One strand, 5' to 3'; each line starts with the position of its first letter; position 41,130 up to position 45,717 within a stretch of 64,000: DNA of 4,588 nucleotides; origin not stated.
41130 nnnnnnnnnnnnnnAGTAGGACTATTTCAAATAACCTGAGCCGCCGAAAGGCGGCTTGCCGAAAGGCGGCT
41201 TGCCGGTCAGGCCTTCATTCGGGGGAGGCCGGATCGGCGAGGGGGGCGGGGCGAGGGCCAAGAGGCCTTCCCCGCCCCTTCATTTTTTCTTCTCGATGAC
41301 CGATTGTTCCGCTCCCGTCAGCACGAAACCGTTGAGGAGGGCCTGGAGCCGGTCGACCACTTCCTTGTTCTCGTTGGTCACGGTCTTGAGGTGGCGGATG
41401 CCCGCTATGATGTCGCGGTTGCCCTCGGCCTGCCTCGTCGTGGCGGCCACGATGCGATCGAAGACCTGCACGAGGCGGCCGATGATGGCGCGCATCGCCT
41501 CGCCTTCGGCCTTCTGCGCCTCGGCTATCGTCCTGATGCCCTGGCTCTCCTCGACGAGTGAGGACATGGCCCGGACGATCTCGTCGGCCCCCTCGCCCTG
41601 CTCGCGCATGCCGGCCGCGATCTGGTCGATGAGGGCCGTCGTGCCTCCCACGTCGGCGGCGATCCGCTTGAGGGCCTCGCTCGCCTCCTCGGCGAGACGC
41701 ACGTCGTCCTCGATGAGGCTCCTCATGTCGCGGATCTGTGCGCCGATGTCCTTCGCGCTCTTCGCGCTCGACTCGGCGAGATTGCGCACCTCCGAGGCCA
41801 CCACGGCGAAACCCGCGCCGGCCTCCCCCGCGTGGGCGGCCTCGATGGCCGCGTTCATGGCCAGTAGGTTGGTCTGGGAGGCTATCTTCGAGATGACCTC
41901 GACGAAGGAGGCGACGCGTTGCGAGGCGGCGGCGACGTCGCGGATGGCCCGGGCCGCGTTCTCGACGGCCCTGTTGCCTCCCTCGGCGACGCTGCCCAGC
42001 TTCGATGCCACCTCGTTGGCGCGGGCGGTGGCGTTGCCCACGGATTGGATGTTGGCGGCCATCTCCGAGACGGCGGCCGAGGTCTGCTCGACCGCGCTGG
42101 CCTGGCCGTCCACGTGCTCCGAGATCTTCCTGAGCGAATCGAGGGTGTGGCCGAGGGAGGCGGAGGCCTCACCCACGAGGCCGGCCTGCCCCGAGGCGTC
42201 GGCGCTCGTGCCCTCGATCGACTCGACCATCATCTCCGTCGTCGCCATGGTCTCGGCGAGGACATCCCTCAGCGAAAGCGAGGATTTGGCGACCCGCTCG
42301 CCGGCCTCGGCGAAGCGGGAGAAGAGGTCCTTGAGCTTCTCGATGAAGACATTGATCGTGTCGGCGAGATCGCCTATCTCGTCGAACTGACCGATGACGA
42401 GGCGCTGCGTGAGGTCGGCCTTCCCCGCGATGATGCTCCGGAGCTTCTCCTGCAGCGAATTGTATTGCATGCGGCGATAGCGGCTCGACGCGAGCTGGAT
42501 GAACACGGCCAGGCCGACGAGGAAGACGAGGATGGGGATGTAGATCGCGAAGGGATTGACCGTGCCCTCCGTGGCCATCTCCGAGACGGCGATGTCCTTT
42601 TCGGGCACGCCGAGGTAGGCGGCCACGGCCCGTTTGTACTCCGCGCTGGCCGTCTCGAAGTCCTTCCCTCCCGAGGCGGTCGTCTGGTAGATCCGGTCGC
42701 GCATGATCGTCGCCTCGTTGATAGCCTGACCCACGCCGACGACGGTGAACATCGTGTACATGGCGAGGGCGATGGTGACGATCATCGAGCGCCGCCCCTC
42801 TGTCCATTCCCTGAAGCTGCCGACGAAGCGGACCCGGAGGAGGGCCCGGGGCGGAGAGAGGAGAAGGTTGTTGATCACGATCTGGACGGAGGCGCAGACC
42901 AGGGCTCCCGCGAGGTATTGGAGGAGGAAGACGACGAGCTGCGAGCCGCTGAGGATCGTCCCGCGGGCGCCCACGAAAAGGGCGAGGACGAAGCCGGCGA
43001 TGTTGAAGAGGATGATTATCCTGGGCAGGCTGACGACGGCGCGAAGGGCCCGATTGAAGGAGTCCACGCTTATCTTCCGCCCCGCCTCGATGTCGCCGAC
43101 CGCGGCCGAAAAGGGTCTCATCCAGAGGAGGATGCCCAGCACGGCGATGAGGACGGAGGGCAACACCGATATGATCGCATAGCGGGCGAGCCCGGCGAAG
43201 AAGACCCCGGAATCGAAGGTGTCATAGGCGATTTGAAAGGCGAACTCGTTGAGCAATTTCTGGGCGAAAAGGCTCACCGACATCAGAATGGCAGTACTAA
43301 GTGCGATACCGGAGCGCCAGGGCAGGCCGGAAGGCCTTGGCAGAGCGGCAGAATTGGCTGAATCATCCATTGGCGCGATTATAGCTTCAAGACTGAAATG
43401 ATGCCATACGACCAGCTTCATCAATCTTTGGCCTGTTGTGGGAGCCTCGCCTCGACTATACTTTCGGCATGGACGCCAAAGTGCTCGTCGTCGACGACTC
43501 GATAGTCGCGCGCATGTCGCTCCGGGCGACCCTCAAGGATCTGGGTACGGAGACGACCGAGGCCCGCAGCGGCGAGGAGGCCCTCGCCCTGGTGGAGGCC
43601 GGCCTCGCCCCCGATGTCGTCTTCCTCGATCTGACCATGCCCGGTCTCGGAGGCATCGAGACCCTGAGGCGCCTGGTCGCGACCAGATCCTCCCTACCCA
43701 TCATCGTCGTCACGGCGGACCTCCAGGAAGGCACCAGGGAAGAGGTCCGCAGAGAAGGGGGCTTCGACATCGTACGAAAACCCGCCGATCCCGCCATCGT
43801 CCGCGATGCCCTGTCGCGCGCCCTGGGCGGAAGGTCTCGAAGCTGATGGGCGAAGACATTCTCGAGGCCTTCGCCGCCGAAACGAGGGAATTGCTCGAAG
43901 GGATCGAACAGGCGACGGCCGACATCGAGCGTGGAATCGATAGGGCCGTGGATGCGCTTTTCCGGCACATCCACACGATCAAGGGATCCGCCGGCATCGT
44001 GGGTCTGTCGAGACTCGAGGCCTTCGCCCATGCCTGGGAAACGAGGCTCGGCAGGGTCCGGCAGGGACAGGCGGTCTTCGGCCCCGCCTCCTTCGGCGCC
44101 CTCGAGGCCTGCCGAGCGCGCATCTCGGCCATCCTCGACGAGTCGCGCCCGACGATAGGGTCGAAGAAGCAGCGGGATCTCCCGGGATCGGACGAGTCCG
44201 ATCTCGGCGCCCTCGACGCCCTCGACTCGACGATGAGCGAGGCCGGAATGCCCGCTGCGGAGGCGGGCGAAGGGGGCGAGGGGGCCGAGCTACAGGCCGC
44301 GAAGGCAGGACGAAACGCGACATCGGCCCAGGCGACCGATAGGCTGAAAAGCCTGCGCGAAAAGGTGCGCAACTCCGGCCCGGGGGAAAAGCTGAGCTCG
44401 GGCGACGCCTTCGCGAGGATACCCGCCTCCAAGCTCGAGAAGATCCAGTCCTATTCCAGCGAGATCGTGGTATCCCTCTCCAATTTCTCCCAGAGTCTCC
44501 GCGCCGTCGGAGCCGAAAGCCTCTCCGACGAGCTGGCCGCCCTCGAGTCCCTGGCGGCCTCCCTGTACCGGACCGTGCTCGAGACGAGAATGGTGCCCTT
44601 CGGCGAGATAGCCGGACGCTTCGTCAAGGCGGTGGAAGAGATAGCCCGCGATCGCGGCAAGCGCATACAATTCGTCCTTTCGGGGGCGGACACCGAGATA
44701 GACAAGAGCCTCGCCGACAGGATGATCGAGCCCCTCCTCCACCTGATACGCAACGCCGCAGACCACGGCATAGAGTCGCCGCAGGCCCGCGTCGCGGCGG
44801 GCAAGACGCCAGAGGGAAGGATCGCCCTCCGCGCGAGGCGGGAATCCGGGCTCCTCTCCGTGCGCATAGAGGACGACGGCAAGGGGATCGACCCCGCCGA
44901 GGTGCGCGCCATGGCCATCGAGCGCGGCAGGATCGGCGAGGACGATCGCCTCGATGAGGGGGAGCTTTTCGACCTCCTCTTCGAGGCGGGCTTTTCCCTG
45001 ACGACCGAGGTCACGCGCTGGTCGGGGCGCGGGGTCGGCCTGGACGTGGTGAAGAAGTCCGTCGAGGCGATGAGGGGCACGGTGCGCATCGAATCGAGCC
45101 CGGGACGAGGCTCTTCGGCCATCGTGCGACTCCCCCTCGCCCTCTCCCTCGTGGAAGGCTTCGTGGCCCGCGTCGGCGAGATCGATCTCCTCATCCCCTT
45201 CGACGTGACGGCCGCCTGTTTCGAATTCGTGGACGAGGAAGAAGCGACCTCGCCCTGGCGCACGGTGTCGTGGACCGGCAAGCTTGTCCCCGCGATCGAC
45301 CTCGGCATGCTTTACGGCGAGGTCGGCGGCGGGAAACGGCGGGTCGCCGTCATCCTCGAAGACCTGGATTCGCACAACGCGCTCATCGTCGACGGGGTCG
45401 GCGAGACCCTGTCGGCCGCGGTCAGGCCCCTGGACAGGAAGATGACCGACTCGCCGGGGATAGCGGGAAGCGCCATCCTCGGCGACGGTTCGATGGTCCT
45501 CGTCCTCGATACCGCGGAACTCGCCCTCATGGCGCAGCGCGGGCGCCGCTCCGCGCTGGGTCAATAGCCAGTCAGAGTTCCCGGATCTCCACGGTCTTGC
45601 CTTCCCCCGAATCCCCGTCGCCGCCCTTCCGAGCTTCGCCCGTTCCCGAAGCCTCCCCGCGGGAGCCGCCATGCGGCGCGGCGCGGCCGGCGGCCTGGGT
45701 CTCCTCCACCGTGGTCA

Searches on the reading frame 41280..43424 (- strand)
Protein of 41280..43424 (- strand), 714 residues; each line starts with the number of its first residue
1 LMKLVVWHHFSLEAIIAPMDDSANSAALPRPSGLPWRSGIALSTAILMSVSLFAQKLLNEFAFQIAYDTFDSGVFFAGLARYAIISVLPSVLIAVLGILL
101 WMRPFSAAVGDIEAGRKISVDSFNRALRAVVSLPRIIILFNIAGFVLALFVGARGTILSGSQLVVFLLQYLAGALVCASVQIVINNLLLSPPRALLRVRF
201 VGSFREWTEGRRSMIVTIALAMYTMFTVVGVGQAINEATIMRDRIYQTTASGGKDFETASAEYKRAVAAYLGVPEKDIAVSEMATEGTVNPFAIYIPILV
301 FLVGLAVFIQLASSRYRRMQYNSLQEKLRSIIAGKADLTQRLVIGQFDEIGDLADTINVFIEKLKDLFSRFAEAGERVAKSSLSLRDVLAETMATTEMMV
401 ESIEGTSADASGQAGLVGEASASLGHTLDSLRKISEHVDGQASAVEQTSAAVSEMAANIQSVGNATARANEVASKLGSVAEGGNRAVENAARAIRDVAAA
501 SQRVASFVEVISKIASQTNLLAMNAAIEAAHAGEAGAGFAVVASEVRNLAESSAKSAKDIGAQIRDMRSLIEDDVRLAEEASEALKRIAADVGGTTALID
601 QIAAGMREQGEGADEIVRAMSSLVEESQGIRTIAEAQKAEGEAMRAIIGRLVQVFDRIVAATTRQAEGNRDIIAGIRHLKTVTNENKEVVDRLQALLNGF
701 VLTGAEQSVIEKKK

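Call 37: search_protein_families(library=pfam, proteins=[window:41280-43424:-], max_evalue=0.00001)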
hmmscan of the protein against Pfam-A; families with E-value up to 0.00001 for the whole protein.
window:41280-43424:- (714 aa): 1 family
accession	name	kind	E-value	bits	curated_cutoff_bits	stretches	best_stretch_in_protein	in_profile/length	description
PF00015.26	MCPsignal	-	3.6e-36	125.1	34.6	1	471-622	2-167/172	Methyl-accepting chemotaxis protein (MCP) signalling domain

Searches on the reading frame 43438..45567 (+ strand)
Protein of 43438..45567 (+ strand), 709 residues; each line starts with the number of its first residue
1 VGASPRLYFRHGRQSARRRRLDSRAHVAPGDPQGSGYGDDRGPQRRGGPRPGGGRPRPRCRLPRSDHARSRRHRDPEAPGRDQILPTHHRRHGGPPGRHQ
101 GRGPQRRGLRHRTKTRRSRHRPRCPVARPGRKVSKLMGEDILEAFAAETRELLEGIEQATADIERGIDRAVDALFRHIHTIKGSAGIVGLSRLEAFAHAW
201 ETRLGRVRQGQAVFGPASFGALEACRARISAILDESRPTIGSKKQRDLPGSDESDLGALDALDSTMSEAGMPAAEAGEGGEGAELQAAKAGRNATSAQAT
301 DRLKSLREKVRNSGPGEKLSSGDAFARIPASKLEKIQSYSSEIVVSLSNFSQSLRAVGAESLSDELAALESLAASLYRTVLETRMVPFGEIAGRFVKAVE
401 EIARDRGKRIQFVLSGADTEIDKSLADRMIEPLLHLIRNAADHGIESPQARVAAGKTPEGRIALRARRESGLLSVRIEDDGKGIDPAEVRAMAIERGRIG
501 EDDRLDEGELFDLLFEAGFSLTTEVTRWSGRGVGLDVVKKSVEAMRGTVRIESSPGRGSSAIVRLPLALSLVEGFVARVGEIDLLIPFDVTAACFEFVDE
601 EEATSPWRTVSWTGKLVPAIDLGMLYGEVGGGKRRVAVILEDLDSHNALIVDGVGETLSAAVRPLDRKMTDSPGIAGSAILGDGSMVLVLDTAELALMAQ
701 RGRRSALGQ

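Call 38: search_protein_families(library=pfam, proteins=[window:43438-45567:+], max_evalue=0.00001)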
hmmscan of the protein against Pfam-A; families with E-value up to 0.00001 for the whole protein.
window:43438-45567:+ (709 aa): 3 families
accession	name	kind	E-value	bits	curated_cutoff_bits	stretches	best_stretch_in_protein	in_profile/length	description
PF02518.31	HATPase_c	-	1.7e-18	67.5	26.4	1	432-568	5-110/111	Histidine kinase-, DNA gyrase B-, and HSP90-like ATPase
PF01627.28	Hpt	-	4.3e-15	56.2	24.6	1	140-224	1-76/84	Hpt domain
PF01584.24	CheW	-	4.7e-12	46.1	23.5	1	574-695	2-133/138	CheW-like domain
